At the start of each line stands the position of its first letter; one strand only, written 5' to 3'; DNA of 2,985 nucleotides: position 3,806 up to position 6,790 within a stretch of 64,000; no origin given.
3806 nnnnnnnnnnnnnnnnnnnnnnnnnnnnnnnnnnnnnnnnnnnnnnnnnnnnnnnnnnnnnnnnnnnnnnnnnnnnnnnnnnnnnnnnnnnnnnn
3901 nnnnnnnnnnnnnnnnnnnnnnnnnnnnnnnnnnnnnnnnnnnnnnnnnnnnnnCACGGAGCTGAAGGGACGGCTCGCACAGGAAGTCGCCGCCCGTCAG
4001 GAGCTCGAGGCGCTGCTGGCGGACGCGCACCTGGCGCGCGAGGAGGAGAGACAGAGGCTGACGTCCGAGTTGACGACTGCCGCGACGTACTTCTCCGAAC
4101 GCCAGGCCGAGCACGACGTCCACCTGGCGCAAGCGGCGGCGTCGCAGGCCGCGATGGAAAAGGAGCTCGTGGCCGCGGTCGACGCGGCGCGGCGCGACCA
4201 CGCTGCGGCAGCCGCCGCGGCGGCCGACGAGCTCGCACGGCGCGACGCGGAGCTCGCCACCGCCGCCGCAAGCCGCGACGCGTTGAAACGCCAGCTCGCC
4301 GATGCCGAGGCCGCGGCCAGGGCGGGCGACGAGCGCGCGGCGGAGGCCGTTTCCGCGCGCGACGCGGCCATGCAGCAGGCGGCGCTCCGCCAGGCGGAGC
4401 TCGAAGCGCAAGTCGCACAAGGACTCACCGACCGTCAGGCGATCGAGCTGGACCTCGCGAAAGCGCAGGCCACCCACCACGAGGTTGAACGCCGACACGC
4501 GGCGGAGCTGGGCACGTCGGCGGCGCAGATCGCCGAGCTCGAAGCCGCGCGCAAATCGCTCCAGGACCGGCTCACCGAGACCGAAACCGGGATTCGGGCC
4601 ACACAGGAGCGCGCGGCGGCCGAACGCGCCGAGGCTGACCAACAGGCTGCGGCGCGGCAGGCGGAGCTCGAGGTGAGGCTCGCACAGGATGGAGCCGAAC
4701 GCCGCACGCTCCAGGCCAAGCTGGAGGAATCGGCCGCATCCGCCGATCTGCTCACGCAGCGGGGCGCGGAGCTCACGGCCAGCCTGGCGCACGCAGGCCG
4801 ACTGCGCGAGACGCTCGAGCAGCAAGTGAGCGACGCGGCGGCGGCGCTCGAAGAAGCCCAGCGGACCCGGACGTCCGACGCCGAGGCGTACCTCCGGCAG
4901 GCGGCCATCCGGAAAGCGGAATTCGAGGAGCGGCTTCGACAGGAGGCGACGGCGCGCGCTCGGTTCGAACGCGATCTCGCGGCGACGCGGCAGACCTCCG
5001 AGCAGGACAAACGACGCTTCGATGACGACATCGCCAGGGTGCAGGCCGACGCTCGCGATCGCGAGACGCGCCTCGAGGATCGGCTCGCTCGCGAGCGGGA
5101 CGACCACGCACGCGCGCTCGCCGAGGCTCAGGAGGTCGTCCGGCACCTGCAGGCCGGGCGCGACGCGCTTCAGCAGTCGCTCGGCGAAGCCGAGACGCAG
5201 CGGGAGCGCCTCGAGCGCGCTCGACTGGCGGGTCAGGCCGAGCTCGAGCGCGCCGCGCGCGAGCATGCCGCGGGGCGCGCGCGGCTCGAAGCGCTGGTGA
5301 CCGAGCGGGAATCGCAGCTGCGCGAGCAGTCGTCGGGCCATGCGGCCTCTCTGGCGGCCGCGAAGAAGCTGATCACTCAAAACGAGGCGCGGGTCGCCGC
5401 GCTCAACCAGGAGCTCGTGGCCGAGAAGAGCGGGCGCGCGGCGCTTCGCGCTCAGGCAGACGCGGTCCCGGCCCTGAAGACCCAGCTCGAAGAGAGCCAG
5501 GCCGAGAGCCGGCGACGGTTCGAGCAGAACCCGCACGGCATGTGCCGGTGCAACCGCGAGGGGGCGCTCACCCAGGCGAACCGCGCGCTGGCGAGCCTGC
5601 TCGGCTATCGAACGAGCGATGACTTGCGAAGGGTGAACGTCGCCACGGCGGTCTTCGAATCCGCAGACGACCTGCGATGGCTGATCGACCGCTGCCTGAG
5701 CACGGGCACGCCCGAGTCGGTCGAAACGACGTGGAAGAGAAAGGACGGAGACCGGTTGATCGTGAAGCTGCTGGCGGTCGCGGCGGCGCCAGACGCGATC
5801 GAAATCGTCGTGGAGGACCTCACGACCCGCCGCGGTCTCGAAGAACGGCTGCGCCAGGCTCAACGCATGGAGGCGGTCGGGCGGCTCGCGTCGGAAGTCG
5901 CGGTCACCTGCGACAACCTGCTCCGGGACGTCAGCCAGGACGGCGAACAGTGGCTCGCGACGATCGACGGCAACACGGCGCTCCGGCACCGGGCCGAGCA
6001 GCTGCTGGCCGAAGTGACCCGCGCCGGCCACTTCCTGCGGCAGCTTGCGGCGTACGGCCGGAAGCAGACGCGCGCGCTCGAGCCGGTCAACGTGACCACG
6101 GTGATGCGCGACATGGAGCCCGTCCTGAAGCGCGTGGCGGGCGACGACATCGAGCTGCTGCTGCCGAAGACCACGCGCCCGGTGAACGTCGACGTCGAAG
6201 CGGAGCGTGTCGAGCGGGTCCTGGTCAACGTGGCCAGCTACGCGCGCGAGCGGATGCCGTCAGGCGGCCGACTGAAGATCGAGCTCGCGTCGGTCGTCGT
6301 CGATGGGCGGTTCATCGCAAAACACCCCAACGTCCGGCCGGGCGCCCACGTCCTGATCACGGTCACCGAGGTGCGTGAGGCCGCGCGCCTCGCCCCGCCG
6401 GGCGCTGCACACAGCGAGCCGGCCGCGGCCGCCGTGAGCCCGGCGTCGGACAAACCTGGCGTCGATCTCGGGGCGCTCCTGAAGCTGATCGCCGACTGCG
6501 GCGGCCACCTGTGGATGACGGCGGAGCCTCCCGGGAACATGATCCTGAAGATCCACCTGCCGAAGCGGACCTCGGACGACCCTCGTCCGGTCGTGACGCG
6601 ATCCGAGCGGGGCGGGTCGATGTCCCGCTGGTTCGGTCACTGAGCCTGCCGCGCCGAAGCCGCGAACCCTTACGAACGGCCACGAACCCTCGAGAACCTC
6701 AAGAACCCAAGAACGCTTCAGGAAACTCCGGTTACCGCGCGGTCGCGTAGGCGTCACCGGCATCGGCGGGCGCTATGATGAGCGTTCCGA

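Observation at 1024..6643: Giant receiver / pseudo-receiver / >1000-aa coiled coil / PAS / catalytically degenerate kinase-like protein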

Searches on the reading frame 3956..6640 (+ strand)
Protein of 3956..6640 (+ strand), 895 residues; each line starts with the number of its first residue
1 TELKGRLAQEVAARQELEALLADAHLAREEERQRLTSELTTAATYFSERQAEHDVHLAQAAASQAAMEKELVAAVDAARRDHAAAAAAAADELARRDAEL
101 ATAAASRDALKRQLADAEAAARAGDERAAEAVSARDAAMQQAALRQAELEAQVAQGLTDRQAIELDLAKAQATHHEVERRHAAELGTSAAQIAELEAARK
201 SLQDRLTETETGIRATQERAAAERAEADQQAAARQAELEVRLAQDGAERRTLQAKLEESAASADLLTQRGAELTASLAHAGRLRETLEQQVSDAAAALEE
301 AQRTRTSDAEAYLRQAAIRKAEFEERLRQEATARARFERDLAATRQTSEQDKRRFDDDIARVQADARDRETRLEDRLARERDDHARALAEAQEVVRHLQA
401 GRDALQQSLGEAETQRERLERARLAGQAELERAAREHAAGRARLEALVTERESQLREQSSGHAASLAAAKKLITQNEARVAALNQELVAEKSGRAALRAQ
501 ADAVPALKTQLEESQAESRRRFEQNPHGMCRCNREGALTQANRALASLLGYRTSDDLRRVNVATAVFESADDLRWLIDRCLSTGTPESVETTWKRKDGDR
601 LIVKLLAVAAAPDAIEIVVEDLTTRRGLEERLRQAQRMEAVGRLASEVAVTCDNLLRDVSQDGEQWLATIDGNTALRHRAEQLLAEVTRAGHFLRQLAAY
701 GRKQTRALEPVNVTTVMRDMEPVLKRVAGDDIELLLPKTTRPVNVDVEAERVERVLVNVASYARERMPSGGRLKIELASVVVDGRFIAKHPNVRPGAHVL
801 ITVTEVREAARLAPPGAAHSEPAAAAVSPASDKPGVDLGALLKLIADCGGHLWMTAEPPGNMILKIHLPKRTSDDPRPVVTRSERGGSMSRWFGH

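Call 8: search_protein_families(library=pfam, max_evalue=1, proteins=[window:3956-6640:+])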
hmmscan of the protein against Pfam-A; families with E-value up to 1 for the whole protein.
window:3956-6640:+ (895 aa): 3 families
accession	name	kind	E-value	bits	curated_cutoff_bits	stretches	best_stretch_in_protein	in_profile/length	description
PF13426.13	PAS_9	-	0.00013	22.7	27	1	526-610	1-84/103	PAS domain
PF13188.13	PAS_8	-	0.00021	21.5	21.8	1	522-564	7-49/65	PAS domain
PF00989.32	PAS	-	0.00035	21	22.6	1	519-607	4-93/113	PAS fold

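Call 56: search_protein_families(library=ncbifam, max_evalue=0.01, proteins=[window:3956-6640:+])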
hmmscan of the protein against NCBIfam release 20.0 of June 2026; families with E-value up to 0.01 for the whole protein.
window:3956-6640:+ (895 aa): 8 families
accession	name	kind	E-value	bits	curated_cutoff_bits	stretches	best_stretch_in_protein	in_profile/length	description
NF046020.1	HisKinCckABruc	equivalog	1e-27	96.4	1000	1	510-805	340-644/868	cell cycle histidine kinase CckA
NF010411.0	PRK13837.1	equivalog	6.8e-24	83.9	647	1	606-804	416-613/828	two-component system VirA-like sensor kinase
NF010076.0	PRK13557.1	subfamily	1.3e-21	76.6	631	1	621-805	143-331/540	histidine kinase famiy protein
NF008468.0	PRK11360.1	equivalog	9.7e-18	63.8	646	1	502-779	254-534/616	two-component system sensor histidine kinase AtoS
NF046026.1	HisKinCckACaul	equivalog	4.8e-16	58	1000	1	383-875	67-537/678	cell cycle histidine kinase CckA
TIGR00229.1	sensory_box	domain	1.1e-09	38.5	22.9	1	513-632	2-126/126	PAS domain S-box protein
NF047466.1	hybrid_RR_LvrB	exception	1.1e-06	28.1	500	1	623-761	134-273/377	hybrid histidine kinase/response regulator LvrB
NF053867.1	SprKinKinDBac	equivalog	0.0012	17.4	775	1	624-778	268-424/500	sporulation kinase KinD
